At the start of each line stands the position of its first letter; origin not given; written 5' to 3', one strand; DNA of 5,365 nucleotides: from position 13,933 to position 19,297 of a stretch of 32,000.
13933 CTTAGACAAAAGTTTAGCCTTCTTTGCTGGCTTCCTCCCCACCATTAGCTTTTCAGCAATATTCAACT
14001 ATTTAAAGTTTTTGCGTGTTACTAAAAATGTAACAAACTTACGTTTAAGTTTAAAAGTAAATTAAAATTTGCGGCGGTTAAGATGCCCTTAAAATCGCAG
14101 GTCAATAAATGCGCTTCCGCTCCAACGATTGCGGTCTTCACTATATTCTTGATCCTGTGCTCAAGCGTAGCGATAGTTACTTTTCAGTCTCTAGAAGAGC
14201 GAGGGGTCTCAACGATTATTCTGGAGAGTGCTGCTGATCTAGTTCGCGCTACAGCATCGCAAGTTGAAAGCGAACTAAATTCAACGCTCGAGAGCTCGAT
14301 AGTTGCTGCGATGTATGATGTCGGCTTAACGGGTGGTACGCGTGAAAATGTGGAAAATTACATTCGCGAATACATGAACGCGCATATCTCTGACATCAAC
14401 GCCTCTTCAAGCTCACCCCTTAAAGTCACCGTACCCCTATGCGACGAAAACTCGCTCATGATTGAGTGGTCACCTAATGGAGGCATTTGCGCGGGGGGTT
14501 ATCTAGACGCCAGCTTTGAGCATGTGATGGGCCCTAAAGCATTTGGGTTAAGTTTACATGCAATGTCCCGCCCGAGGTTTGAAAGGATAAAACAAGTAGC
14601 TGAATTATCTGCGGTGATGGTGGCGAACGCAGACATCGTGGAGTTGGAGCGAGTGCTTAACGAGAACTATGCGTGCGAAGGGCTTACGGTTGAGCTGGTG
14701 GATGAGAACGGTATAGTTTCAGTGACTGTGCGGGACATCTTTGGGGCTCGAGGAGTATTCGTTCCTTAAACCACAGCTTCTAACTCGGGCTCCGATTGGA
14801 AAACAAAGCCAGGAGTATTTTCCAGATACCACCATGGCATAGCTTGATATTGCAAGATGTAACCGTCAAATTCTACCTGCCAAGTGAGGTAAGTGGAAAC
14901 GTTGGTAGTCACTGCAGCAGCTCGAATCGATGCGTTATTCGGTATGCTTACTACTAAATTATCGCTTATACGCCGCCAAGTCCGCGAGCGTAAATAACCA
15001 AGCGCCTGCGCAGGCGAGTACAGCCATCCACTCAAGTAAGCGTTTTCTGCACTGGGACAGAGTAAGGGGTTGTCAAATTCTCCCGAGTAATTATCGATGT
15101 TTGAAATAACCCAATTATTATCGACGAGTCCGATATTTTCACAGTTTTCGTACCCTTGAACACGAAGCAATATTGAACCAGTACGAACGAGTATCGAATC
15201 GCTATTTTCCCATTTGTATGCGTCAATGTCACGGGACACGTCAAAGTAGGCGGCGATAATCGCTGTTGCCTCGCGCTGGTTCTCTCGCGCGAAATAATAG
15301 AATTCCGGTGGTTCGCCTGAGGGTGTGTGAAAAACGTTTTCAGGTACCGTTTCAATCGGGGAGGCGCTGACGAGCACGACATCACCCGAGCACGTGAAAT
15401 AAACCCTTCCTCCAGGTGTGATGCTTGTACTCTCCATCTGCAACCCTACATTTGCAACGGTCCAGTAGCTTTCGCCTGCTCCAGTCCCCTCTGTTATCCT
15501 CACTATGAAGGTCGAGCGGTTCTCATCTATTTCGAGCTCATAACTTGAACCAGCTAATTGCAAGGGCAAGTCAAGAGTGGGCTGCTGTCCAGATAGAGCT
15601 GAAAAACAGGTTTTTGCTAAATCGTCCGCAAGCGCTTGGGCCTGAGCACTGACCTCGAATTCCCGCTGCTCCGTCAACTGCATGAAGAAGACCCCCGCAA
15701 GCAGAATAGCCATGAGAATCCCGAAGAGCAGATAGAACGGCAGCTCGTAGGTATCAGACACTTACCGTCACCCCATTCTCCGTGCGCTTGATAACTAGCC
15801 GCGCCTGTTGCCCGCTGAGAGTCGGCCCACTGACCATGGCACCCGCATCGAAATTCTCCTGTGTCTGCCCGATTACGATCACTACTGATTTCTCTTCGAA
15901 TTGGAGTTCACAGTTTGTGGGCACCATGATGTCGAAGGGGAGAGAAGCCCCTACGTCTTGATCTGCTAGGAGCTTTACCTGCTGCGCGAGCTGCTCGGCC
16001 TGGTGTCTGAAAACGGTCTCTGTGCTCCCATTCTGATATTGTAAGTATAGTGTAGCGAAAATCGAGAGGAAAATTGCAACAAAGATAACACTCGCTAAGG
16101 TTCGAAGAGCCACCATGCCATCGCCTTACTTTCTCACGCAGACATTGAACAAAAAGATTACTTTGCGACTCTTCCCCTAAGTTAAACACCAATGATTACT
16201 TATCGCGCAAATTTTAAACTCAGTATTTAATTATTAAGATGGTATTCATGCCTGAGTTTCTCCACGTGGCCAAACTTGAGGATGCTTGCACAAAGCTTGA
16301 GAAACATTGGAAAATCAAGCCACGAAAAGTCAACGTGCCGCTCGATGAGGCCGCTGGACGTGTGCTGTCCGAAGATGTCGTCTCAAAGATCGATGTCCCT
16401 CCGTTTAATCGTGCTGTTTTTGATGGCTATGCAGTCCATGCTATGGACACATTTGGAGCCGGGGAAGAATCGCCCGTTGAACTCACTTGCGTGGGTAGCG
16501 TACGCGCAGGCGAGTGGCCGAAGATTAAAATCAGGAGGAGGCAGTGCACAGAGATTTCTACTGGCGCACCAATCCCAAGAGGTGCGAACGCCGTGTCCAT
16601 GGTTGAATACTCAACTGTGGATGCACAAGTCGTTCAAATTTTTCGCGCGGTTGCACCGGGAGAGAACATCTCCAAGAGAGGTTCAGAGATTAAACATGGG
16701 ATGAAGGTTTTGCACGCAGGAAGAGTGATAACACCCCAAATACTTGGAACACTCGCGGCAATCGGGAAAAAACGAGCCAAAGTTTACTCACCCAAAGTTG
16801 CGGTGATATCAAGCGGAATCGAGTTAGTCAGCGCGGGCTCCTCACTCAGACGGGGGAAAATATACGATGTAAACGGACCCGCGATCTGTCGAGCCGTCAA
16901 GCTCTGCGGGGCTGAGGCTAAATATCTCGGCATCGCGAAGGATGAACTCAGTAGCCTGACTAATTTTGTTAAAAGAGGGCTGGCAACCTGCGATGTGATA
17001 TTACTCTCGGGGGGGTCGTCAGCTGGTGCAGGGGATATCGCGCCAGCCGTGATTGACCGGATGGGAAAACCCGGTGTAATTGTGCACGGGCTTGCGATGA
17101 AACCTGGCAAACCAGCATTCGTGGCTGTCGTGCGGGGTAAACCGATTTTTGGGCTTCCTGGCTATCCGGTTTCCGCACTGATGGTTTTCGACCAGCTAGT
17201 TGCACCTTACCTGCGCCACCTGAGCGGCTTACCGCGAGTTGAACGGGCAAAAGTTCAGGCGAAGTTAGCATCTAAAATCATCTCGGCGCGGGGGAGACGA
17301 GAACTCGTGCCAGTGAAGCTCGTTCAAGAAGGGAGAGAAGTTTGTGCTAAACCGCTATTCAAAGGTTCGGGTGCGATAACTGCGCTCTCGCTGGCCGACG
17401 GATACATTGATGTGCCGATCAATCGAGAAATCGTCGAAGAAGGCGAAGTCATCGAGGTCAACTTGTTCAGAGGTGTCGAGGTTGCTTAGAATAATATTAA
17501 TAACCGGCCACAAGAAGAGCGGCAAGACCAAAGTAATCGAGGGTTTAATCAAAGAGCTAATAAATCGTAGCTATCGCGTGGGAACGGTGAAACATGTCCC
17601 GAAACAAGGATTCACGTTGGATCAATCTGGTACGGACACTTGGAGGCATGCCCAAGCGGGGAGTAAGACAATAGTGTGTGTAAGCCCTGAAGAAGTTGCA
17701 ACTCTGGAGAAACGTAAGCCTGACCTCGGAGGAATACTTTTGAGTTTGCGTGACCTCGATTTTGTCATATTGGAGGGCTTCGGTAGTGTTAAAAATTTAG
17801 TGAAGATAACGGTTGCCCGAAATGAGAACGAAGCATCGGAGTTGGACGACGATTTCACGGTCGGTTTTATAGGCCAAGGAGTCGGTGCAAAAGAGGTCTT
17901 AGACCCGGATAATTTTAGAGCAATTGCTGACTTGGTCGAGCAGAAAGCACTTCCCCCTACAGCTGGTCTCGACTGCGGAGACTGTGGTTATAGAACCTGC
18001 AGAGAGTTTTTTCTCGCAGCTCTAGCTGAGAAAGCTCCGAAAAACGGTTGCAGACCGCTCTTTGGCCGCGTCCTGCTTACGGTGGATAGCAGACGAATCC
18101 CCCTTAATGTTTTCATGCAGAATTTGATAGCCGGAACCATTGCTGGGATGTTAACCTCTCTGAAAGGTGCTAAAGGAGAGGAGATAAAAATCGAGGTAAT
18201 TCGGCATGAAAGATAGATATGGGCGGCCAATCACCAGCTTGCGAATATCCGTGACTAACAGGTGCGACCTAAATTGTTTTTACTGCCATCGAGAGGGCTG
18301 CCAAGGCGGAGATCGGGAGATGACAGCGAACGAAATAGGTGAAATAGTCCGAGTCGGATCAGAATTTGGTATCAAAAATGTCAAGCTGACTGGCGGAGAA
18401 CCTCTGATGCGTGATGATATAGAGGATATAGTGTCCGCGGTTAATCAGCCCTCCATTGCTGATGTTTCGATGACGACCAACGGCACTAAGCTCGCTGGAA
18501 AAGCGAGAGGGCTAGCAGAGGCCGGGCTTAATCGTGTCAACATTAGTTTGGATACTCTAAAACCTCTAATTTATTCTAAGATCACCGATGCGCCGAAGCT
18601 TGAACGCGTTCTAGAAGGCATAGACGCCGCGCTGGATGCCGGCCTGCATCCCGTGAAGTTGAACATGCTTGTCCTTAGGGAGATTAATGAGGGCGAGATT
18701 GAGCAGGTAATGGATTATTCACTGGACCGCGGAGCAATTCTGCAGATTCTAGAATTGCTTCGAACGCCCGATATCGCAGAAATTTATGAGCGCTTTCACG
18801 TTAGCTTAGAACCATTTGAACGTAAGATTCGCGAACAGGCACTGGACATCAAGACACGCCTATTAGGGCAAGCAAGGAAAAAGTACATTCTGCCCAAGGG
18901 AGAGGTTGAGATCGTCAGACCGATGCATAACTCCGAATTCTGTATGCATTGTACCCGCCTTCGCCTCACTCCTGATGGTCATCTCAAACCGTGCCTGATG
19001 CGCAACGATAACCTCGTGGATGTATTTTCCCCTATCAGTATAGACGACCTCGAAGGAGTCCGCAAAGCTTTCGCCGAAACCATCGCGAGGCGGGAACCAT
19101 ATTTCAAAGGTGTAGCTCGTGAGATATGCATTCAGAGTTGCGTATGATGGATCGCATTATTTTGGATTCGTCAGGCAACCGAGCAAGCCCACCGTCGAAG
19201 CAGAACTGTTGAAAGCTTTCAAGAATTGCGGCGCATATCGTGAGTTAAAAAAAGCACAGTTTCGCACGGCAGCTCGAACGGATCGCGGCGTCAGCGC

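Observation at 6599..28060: Dispersed type-IV-filament-like apparatus: one motor/platform pair plus two paralogous modules of N-anchored proteins, interleaved with Moco and DNA-repair genes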

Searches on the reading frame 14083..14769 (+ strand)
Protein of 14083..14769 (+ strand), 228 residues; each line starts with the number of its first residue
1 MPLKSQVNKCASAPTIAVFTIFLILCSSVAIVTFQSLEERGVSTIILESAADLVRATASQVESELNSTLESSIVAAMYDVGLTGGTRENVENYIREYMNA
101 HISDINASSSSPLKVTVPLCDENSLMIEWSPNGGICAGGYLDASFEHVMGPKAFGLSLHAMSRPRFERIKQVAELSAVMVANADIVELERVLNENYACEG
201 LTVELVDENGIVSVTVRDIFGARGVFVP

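Call 5: search_protein_families(library=pfam, proteins=[window:14083-14769:+], max_evalue=1)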
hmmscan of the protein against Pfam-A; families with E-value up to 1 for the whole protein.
window:14083-14769:+ (228 aa): 1 family
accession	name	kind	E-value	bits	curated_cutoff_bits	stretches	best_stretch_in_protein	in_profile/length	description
PF12896.12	ANAPC4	-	0.064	13.2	23.1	1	48-98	46-97/203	Anaphase-promoting complex, cyclosome, subunit 4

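Call 6: search_protein_families(library=ncbifam, proteins=[window:14083-14769:+], max_evalue=1)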
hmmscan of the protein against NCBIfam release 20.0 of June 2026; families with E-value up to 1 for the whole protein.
window:14083-14769:+ (228 aa): 0 families

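Call 76: search_protein_families(library=pfam, alignment_id=A4, max_evalue=0.1)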
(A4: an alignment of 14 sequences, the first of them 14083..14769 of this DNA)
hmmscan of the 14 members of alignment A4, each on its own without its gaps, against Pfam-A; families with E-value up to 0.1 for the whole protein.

A. member 1, window:14083-14769:+ (228 aa): 1 family
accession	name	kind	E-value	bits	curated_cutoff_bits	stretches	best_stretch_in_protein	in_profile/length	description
PF12896.12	ANAPC4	-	0.064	13.2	23.1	1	48-98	46-97/203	Anaphase-promoting complex, cyclosome, subunit 4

B. families by the number of members that match (of 14 scanned): 6 families
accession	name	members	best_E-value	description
PF16763.10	Spidroin_N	1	0.02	Major ampullate spidroin 1, spider silk protein 1, N-term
PF07584.16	BatA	1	0.031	Aerotolerance regulator N-terminal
PF00921.22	Lipoprotein_2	1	0.036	Borrelia lipoprotein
PF14357.11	DUF4404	1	0.046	Domain of unknown function (DUF4404)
PF07760.16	DUF1616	1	0.049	Protein of unknown function (DUF1616)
PF12896.12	ANAPC4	1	0.064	Anaphase-promoting complex, cyclosome, subunit 4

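Call 103: search_solved_structures(query=A4, max_evalue=0.1)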
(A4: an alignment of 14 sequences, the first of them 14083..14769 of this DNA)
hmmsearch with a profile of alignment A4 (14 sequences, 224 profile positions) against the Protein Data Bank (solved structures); distinct sequences matched with E-value up to 0.1: 0.

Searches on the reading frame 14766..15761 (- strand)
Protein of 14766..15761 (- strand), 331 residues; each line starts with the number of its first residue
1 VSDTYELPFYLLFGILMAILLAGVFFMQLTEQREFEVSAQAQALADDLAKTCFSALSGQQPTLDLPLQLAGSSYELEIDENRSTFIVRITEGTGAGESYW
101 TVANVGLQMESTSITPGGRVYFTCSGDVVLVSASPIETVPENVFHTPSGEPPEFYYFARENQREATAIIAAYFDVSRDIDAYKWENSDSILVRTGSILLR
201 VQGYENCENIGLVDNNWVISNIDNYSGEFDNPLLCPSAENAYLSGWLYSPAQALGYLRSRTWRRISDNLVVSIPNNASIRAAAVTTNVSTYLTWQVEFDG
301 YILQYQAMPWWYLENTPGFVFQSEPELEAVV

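Call 5: search_protein_families(library=pfam, proteins=[window:14766-15761:-], max_evalue=1)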
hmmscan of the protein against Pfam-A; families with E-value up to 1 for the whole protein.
window:14766-15761:- (331 aa): 1 family
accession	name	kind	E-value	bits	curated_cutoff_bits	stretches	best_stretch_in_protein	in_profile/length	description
PF17599.7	DUF5495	-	0.23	12.2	27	1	280-315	10-45/87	Family of unknown function (DUF5495)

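Call 6: search_protein_families(library=ncbifam, proteins=[window:14766-15761:-], max_evalue=1)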
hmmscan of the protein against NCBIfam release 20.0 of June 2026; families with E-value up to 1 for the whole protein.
window:14766-15761:- (331 aa): 0 families

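Call 75: search_protein_families(library=pfam, alignment_id=A7, max_evalue=0.1)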
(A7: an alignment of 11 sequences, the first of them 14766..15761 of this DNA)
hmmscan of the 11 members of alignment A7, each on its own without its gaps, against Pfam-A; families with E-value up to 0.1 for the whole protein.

A. member 1, window:14766-15761:- (331 aa): 0 families

B. families by the number of members that match (of 11 scanned): 4 families
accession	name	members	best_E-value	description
PF23928.1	DUF7266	4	3e-05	Family of unknown function (DUF7266)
PF06480.20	FtsH_ext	1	0.019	FtsH Extracellular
PF12765.13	Cohesin_HEAT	1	0.02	HEAT repeat associated with sister chromatid cohesion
PF06365.17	CD34_antigen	1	0.023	CD34/Podocalyxin family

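Call 102: search_solved_structures(query=A7, max_evalue=0.1)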
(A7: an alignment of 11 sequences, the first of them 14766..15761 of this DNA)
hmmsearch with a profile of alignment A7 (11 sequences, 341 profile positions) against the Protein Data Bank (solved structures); distinct sequences matched with E-value up to 0.1: 2.
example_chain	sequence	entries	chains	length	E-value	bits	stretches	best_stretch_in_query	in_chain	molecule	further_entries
7wsg_A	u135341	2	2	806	0.064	15.3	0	8-42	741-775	Angiotensin-converting enzyme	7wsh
8zya_D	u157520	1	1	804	0.086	14.9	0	8-42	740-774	Angiotensin-converting enzyme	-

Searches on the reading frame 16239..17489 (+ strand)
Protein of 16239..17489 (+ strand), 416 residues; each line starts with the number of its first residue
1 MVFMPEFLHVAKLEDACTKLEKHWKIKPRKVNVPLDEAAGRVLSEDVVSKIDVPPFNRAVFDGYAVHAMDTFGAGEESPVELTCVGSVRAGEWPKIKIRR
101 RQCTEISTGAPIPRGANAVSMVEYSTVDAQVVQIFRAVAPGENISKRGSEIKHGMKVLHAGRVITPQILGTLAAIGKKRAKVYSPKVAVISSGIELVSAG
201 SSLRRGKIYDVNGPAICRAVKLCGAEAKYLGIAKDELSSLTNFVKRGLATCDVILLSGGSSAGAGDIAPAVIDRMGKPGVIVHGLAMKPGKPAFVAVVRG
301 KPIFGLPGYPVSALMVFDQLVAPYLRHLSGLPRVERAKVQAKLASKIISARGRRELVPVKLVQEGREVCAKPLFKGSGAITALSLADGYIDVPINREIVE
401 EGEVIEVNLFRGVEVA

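Call 10: search_protein_families(library=pfam, proteins=[window:16239-17489:+], max_evalue=0.001)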
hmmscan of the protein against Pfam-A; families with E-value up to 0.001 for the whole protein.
window:16239-17489:+ (416 aa): 3 families
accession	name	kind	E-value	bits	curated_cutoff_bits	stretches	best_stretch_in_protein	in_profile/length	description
PF03453.22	MoeA_N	-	9.1e-44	149.4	30.8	1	13-176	3-160/160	MoeA N-terminal region (domain I and II)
PF00994.29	MoCF_biosynth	-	7.7e-28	97.4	26.6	1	195-327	8-144/144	Probable molybdopterin binding domain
PF03454.20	MoeA_C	-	2.5e-19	69.7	22.1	1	340-410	1-72/72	MoeA C-terminal region (domain IV)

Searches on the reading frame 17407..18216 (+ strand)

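Call 11: search_protein_families(library=pfam, proteins=[window:17407-18216:+], max_evalue=0.001)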
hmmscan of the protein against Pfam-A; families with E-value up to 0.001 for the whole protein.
window:17407-18216:+ (269 aa): 2 families
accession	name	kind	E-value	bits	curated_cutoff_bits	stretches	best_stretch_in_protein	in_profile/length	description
PF03205.20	MobB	-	3e-26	92.3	26.6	1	29-145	1-118/133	Molybdopterin guanine dinucleotide synthesis protein B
PF04060.18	FeS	-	1.3e-07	31.6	23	1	187-217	3-33/33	Putative Fe-S cluster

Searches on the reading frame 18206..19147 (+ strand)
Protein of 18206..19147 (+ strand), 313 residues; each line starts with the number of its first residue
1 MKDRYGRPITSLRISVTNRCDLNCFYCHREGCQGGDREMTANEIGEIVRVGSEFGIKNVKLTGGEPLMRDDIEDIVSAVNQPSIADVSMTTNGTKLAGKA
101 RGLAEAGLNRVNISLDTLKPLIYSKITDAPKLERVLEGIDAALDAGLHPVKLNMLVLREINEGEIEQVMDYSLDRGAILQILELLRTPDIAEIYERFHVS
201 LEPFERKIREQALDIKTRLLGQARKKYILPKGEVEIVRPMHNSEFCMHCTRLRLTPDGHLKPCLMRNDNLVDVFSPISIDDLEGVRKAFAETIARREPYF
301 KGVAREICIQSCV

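Call 11: search_protein_families(library=pfam, proteins=[window:18206-19147:+], max_evalue=0.001)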
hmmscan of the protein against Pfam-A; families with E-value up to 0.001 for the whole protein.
window:18206-19147:+ (313 aa): 3 families
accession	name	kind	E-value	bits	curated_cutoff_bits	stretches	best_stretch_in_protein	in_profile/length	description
PF04055.27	Radical_SAM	-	8e-35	120.9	29.5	1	14-171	1-165/166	Radical SAM superfamily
PF06463.18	Mob_synth_C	-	7.2e-18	65.2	37.4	1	179-300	3-126/128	Molybdenum Cofactor Synthesis C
PF13353.11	Fer4_12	-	0.00014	22.6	22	1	18-102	13-100/137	4Fe-4S single cluster domain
